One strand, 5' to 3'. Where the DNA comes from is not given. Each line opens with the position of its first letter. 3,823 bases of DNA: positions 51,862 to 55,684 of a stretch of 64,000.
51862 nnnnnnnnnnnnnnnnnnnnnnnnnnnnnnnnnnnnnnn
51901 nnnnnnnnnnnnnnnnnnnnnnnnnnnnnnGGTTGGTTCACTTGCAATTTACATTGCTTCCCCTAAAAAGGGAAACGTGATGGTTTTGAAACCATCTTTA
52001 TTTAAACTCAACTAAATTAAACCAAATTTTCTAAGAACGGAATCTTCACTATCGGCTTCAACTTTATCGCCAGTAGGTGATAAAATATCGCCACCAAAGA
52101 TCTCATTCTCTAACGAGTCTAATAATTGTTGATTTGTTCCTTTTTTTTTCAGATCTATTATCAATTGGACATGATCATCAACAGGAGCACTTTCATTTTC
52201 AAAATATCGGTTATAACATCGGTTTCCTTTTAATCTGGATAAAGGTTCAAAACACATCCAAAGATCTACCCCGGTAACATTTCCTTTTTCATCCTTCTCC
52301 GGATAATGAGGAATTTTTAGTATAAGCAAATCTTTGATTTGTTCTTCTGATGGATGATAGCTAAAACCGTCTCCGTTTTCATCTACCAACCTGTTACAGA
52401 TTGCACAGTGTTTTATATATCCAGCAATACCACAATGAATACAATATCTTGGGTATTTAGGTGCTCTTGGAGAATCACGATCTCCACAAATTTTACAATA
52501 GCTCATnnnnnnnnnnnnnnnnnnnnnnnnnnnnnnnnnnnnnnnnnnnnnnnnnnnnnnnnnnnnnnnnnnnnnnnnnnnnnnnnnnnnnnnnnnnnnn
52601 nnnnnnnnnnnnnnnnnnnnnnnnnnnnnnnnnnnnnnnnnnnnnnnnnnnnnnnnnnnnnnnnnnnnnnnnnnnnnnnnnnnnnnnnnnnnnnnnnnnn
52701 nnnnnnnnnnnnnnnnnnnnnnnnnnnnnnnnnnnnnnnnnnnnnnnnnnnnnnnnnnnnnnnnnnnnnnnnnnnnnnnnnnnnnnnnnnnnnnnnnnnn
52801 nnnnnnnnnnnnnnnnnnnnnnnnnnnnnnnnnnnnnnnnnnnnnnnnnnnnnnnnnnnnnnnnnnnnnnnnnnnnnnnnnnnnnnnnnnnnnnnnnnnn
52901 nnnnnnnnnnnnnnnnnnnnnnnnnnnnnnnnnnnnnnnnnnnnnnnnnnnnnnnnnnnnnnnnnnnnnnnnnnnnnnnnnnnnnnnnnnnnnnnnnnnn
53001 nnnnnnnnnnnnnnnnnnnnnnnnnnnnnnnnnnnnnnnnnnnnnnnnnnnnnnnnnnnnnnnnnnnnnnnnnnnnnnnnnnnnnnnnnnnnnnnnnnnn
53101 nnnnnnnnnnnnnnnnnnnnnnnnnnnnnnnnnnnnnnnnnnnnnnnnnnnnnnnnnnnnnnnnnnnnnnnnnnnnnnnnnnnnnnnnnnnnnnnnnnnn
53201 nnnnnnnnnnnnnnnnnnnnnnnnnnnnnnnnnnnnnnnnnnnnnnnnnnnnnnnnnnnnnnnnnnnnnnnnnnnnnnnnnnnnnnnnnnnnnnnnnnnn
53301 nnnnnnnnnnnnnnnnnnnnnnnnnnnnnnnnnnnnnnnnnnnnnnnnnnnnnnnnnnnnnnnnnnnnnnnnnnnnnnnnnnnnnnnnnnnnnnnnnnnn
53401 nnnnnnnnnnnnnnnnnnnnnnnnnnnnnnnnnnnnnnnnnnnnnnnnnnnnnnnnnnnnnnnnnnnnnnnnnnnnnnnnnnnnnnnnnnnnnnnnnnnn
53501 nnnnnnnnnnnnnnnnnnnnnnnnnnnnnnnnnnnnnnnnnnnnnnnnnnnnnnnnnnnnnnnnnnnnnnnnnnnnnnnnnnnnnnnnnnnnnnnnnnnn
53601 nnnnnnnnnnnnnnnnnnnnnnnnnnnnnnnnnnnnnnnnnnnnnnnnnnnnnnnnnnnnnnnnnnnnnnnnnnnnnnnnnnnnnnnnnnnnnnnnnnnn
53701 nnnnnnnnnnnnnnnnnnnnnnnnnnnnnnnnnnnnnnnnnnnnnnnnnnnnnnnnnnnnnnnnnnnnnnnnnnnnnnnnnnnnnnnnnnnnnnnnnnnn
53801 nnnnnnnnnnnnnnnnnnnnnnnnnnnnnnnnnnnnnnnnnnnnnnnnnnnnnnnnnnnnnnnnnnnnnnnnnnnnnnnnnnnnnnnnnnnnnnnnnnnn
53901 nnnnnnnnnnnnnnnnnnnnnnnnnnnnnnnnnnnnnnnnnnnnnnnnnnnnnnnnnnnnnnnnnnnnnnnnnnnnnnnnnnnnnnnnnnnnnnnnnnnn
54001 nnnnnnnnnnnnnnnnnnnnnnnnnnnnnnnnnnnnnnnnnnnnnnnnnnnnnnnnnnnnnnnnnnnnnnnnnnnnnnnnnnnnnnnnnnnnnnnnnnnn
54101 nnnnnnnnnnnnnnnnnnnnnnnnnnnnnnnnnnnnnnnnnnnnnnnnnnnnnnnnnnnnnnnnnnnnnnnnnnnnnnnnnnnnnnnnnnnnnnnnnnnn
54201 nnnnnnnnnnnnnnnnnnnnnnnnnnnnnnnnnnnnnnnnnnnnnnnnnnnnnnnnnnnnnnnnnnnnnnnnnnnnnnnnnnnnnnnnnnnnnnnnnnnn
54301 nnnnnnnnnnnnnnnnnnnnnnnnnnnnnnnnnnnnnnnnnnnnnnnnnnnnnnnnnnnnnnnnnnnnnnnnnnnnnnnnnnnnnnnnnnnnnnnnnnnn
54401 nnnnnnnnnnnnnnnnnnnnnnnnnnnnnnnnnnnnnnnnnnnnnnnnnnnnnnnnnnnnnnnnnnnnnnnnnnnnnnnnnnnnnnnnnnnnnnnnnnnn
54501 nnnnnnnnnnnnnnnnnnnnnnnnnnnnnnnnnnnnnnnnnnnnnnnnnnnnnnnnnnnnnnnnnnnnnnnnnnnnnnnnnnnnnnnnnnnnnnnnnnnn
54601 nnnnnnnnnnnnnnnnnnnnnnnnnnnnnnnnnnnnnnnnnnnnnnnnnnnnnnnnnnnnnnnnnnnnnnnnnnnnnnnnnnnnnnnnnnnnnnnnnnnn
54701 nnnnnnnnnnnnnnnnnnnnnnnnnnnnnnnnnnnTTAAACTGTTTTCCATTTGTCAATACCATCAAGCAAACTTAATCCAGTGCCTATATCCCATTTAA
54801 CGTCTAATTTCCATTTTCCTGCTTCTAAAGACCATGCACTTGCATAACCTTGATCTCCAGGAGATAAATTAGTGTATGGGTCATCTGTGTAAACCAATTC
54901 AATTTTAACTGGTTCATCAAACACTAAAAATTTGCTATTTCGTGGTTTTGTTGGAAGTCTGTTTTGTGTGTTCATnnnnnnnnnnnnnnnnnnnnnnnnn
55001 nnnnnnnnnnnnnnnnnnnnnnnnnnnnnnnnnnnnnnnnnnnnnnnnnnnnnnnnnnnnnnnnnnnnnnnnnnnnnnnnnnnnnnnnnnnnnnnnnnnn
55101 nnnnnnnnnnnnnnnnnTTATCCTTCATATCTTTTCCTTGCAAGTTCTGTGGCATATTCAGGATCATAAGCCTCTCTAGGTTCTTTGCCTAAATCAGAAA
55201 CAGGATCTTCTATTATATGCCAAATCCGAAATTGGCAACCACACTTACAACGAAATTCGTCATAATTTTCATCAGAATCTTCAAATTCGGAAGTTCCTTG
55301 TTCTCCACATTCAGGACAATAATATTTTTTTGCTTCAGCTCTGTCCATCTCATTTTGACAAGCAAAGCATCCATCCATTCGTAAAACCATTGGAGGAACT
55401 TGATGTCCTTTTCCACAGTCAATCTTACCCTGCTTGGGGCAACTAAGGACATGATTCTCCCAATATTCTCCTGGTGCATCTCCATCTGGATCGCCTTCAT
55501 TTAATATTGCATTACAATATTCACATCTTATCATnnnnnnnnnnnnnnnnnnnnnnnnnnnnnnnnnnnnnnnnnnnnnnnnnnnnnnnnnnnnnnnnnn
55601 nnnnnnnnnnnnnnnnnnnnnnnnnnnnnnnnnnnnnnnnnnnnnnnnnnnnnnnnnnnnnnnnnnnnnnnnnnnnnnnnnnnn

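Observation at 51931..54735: Repeated hairpin-pair leader element upstream of four consecutive small minus-strand genes, with compensatory stem changes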

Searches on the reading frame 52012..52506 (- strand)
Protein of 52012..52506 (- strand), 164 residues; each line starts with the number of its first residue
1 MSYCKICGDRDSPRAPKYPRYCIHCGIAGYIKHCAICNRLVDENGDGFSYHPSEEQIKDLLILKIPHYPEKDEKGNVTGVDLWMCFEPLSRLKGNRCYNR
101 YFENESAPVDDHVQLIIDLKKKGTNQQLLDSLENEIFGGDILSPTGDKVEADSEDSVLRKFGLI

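Call 26: search_protein_families(library=pfam, proteins=[window:52012-52506:-], max_evalue=0.01)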
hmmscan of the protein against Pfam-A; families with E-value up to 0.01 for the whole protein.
window:52012-52506:- (164 aa): 0 families

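Call 27: search_protein_families(library=phrogs, proteins=[window:52012-52506:-], max_evalue=0.01)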
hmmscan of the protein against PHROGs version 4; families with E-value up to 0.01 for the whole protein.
window:52012-52506:- (164 aa): 0 families

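Call 55: find_homologous_proteins(query=window:52012-52506:-, max_evalue=0.001)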
Query window:52012-52506:- (164 aa): 1 proteins with E <= 0.001 among 19 candidates.
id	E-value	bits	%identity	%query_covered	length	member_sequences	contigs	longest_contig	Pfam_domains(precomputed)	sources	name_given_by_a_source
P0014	1.6e-110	385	100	100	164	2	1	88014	-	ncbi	ncbi:MAG: hypothetical protein V3U54_13205 [Thermodesulfobacteriota bacterium]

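Call 56: find_encoding_contigs(protein=P0014, flank=10000, max_places=6)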
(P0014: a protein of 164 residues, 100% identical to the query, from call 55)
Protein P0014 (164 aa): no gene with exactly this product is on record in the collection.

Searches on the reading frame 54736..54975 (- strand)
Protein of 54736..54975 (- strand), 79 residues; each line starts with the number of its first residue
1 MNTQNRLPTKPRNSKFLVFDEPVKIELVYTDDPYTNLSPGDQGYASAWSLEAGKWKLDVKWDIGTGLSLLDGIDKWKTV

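Call 26: search_protein_families(library=pfam, proteins=[window:54736-54975:-], max_evalue=0.01)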
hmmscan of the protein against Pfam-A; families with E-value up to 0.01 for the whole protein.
window:54736-54975:- (79 aa): 1 family
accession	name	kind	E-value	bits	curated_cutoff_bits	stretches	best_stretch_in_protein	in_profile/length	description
PF14192.12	DUF4314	-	3.6e-06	27.3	27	1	23-78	16-68/69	Domain of unknown function (DUF4314)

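Call 27: search_protein_families(library=phrogs, proteins=[window:54736-54975:-], max_evalue=0.01)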
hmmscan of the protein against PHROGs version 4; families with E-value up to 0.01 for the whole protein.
window:54736-54975:- (79 aa): 2 families
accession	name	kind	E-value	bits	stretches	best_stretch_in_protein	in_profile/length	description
phrog_3782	-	unknown function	0.00019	21.9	1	23-79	20-72/74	-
phrog_2431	-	unknown function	0.0016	19.2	1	24-78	18-68/149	-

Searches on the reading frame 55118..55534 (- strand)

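Call 26: search_protein_families(library=pfam, proteins=[window:55118-55534:-], max_evalue=0.01)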
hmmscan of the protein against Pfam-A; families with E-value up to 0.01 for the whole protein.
window:55118-55534:- (138 aa): 1 family
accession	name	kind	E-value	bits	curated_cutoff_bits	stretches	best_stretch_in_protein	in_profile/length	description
PF07754.17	HVO_2753_ZBP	-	0.0082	16.4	33.2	1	56-96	1-42/46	Small zinc finger protein HVO_2753-like, Zn-binding pocket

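Call 27: search_protein_families(library=phrogs, proteins=[window:55118-55534:-], max_evalue=0.01)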
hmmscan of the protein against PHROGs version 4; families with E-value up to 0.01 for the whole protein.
window:55118-55534:- (138 aa): 0 families
